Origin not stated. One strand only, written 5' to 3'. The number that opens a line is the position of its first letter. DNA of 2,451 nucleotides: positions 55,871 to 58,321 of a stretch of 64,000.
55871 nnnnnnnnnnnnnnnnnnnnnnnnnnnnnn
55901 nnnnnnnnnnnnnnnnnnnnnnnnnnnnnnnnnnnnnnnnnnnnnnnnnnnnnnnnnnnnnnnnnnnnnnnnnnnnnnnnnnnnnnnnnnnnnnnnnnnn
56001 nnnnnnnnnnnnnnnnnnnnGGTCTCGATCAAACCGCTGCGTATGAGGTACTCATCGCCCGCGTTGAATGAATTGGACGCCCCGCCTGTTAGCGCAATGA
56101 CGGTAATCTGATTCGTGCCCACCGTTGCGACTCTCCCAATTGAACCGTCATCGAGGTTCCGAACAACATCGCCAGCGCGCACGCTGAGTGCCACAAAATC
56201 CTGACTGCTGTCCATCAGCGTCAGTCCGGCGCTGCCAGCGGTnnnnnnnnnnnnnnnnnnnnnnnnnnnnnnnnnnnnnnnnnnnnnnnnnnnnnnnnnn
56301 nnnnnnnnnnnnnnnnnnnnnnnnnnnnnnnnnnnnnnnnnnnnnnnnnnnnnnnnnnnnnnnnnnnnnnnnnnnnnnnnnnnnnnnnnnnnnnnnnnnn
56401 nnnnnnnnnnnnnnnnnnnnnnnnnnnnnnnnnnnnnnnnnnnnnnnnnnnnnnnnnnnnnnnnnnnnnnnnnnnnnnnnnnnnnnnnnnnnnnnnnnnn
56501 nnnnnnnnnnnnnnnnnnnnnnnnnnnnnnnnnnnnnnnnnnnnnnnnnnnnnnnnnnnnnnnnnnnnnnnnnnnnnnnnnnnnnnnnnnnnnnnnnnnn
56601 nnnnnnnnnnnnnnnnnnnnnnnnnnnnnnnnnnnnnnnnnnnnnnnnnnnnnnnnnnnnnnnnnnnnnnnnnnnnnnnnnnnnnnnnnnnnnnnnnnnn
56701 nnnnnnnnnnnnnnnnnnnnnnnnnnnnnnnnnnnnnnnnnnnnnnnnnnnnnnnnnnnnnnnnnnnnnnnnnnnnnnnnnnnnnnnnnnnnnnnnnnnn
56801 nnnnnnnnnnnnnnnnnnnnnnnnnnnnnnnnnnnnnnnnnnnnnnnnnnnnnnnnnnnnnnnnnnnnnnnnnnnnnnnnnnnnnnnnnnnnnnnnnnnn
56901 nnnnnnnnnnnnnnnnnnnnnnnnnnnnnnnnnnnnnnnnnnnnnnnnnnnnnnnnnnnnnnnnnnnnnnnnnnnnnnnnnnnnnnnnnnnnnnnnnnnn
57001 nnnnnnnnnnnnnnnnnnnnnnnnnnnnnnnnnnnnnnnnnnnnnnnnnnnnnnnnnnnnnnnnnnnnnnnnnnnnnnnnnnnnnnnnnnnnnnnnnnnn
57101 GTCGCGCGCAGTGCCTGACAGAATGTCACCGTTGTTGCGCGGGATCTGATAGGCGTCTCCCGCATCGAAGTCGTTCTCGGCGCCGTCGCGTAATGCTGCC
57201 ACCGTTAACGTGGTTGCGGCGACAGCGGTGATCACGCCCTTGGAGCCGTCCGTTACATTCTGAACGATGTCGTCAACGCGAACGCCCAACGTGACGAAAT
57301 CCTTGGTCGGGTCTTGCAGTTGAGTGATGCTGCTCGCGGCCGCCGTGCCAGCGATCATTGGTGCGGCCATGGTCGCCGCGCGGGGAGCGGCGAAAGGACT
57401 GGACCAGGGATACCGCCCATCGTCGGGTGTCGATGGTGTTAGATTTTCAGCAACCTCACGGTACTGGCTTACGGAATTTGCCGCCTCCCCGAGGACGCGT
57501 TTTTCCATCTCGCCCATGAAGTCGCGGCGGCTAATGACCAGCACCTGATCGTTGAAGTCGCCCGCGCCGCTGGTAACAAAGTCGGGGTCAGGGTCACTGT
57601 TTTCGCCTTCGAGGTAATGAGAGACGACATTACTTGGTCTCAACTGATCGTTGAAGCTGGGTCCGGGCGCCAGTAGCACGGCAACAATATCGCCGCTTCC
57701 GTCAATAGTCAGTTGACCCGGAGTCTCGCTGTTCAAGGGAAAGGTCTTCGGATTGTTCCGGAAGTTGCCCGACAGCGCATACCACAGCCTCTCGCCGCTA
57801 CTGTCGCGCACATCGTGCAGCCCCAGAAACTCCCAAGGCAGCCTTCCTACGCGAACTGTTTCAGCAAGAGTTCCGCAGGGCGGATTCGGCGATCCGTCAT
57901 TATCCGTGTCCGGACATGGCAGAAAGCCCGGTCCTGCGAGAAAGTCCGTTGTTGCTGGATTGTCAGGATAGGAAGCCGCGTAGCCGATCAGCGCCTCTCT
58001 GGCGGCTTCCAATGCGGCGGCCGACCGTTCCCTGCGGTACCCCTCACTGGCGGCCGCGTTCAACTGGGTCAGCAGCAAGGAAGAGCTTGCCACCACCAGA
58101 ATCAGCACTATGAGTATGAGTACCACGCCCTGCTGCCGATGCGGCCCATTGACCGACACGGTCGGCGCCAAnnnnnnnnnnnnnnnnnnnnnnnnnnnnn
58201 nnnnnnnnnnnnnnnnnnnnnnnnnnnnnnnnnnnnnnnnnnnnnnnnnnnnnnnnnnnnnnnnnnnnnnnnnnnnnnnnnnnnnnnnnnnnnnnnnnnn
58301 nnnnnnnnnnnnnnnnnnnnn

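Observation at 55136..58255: Giant 1039-aa signal-anchored protein with five tandem ~65-aa repeats, embedded between pilus-assembly genes and a prepilin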

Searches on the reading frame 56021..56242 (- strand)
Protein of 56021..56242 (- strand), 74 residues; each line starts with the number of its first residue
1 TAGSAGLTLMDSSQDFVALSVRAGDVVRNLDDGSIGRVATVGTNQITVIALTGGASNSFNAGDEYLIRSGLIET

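Call 43: search_protein_representatives(alignment_id=A2)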
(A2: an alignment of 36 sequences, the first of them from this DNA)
Query: 36 sequences, 73 profile positions. Proteins with E-value up to 0.001 (for the whole library): 2984; up to 1e-10: 564; up to 1e-30: 123. The best 150 are listed.
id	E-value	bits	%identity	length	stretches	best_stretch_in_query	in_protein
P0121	7.5e-115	391.4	-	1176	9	2-71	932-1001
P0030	1.3e-111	381.0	-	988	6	2-72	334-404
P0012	1.9e-110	377.2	-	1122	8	1-72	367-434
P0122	1.3e-106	365.0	-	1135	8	2-68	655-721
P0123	1.0e-103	355.7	-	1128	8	3-71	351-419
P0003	1.3e-101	348.9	-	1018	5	3-71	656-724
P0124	4.3e-101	347.3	-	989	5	1-72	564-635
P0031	2.8e-100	344.7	-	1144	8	1-70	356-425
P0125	3.2e-100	344.5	-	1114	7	1-72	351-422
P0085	2.3e-98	338.5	-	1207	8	2-71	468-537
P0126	8.1e-98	336.8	-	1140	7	1-69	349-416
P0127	3.3e-97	334.8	-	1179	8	2-72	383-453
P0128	5.4e-96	330.9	-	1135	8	1-72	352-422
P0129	3.5e-95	328.3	-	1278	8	7-66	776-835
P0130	4.5e-95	328.0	-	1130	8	5-69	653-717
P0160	7.8e-67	237.5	-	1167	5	1-68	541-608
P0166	6.6e-61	218.5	-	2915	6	5-68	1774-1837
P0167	9.8e-61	218.0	-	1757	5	2-68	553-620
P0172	5.1e-57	206.1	-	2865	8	3-72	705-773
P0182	6.9e-52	189.6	-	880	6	9-69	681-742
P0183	1.6e-51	188.5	-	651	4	3-70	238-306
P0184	2.9e-51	187.6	-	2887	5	8-67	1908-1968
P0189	1.3e-45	169.6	-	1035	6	3-70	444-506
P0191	3.4e-45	168.2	-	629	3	10-68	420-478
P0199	1.9e-43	162.6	-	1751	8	3-65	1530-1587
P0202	2.9e-40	152.4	-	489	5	5-72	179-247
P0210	5.7e-36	138.6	-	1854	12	4-50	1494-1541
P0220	1.8e-32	127.4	-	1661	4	3-68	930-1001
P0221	1.9e-32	127.3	-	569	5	5-70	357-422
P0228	1.3e-30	121.4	-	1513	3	1-70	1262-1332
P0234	2.1e-29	117.6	-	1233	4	1-69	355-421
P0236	1.1e-28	115.3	-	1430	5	2-50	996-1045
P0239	2.6e-28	114.1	-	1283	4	2-72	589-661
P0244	2.6e-26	107.7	-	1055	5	6-71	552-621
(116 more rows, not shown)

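Call 45: search_protein_families(library=pfam, proteins=[P0167, P0199, P0210, P0220, P0228, P0236], max_evalue=0.001)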
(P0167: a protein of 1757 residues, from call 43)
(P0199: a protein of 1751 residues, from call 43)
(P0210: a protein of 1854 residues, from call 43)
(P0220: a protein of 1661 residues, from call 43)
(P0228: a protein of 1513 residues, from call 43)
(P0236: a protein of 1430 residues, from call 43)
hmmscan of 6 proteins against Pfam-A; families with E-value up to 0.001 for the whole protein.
P0167 (1757 aa): 0 families

P0199 (1751 aa): 0 families

P0210 (1854 aa): 2 families
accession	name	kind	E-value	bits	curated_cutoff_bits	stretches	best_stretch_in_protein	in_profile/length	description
PF13205.12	Big_5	-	1.3e-17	64.9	23.6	2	154-254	4-105/105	Bacterial Ig-like domain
PF16656.11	Pur_ac_phosph_N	-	0.00016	22.6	30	1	267-345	4-92/93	Purple acid Phosphatase, N-terminal domain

P0220 (1661 aa): 0 families

P0228 (1513 aa): 0 families

P0236 (1430 aa): 2 families
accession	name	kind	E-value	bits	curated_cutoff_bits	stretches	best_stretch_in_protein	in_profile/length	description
PF13205.12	Big_5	-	5e-14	53.3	23.6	2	47-154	7-105/105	Bacterial Ig-like domain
PF16656.11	Pur_ac_phosph_N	-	0.00094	20.1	30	1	285-366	6-92/93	Purple acid Phosphatase, N-terminal domain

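Call 48: search_protein_families(library=phrogs, proteins=[P0160, P0191, P0183, P0189, P0202, P0221, P0234, P0239, P0182], max_evalue=0.001)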
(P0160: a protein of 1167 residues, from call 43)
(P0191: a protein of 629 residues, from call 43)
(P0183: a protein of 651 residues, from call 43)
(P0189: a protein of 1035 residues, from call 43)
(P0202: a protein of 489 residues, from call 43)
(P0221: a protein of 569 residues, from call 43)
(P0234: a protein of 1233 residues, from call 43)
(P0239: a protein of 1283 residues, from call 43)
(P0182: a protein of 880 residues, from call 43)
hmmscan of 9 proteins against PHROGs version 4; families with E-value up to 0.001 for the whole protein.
P0160 (1167 aa): 0 families

P0191 (629 aa): 0 families

P0183 (651 aa): 3 families
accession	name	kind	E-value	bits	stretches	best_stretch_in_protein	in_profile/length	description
phrog_778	-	tail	1.9e-51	176.2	2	367-644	39-268/287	tail assembly protein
phrog_6040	-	unknown function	1e-07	31.4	0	557-646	822-914/923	-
phrog_20658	-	head and packaging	0.00059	20.6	0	172-221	80-129/211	head decoration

P0189 (1035 aa): 2 families
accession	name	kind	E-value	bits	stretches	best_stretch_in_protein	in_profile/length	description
phrog_23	-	tail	1.4e-53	183.4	1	545-1032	122-473/496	tail sheath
phrog_10581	-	tail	5.6e-32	112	1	823-1018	702-906/915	tail sheath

P0202 (489 aa): 0 families

P0221 (569 aa): 0 families

P0234 (1233 aa): 1 family
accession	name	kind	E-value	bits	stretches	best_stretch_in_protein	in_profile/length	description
phrog_8437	-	unknown function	0.00042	20.9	0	40-78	66-104/230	-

P0239 (1283 aa): 0 families

P0182 (880 aa): 0 families

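Call 49: search_protein_families(library=pfam, proteins=[P0160, P0191, P0183, P0189, P0202, P0221, P0234, P0239, P0182], max_evalue=0.01)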
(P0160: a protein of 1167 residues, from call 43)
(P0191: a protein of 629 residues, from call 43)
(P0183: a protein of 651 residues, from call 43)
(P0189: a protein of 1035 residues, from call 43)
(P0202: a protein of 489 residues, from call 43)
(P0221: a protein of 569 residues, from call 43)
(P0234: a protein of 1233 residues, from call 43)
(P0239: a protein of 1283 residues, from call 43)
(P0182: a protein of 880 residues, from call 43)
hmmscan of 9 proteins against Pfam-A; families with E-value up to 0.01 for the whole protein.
P0160 (1167 aa): 0 families

P0191 (629 aa): 0 families

P0183 (651 aa): 2 families
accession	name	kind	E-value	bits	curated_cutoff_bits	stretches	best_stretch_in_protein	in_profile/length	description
PF09931.15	Phage_phiJL001_Gp84_N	-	2.9e-40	138.5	26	1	9-167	4-160/160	Baseplate hub protein, N-terminal attachment domain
PF09356.15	Phage_BR0599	-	1.1e-26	93.4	22.9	1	564-643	1-80/80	Phage conserved hypothetical protein BR0599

P0189 (1035 aa): 3 families
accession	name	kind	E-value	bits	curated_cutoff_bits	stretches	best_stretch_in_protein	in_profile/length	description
PF04984.19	Phage_sheath_1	-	3.6e-08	33.9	31.4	1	739-917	2-167/168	Phage tail sheath protein subtilisin-like domain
PF17482.7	Phage_sheath_1C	-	2.7e-07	31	26.9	1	925-1021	6-103/104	Phage tail sheath C-terminal domain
PF17933.6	TetR_C_25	-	0.0011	19.7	26.4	0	507-566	13-72/106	Tetracyclin repressor-like, C-terminal domain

P0202 (489 aa): 0 families

P0221 (569 aa): 1 family
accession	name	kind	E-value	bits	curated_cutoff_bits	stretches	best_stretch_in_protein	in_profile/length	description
PF14889.11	PBP-Tp47_a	-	0.006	16.6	25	0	162-217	105-160/164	Penicillin-binding protein Tp47 domain a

P0234 (1233 aa): 1 family
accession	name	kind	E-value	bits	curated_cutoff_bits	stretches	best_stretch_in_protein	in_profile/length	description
PF13229.12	Beta_helix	-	0.00067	19.7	25.9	1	883-1025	11-124/158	Right handed beta helix region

P0239 (1283 aa): 0 families

P0182 (880 aa): 2 families
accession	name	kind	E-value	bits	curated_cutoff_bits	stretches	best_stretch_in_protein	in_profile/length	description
PF05048.19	NosD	-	3e-12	46.9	23.6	1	239-300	120-172/212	Periplasmic copper-binding protein (NosD)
PF13229.12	Beta_helix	-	3.1e-11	43.6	25.9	1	203-334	12-119/158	Right handed beta helix region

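Call 56: predict_structure(alignment_id=A2)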
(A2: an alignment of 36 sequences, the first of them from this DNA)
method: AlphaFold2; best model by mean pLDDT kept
length: 74 residues; sequences in the alignment: 36
mean_pLDDT: 93.4   pTM: 0.80
mean pLDDT of the five models: 93.4, 92.9, 91.6, 91.5, 91.1
residues with pLDDT >= 90: 66; 70-90: 4; 50-70: 3; < 50: 1
segments of 3 or more residues with pLDDT < 50: none
pLDDT, mean of each block of 10 residues (from residue 1): 91 96 97 97 97 97 94 54
secondary structure, 60 per line:
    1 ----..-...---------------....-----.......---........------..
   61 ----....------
elements in order: E8-10 E26-29 E35-41 E45-52 E65-68

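Call 72: search_protein_families(library=pfam, proteins=[P0166, P0172, P0184, P0244], max_evalue=0.001)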
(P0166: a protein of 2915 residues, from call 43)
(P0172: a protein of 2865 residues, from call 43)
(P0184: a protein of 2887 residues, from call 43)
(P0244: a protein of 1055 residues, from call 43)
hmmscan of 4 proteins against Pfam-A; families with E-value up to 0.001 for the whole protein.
P0166 (2915 aa): 1 family
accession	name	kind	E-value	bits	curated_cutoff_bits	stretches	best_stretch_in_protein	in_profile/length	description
PF13550.12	Phage-tail_3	-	1.7e-23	83.7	23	1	623-769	7-152/164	Putative phage tail protein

P0172 (2865 aa): 1 family
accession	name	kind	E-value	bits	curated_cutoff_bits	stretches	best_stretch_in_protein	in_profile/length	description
PF03160.20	Calx-beta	-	2.3e-12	47.4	27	1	1004-1059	10-63/119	Calx-beta domain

P0184 (2887 aa): 2 families
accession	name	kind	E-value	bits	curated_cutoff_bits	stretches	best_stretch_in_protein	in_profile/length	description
PF13229.12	Beta_helix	-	1.2e-59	200.9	25.9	7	1566-1667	55-146/158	Right handed beta helix region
PF05048.19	NosD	-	2.8e-50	171.1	23.6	8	819-1015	2-164/212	Periplasmic copper-binding protein (NosD)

P0244 (1055 aa): 0 families

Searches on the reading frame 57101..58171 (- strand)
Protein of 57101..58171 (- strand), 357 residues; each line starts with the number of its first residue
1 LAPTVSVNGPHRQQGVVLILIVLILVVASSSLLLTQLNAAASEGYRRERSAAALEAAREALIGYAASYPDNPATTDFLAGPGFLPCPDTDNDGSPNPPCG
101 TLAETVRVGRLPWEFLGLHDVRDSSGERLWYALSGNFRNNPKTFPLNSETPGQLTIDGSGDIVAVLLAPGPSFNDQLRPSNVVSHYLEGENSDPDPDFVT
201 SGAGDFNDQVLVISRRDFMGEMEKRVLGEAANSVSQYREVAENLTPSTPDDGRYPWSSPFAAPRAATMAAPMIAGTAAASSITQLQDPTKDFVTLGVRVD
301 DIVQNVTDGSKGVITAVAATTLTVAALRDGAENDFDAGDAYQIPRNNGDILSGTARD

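Call 20: search_protein_families(library=pfam, proteins=[window:57101-58171:-], max_evalue=10)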
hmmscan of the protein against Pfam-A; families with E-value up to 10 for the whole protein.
window:57101-58171:- (357 aa): 1 family
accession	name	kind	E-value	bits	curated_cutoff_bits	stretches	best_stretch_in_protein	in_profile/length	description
PF09001.16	DUF1890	-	0.025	15.4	25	1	270-313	29-72/141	Domain of unknown function (DUF1890)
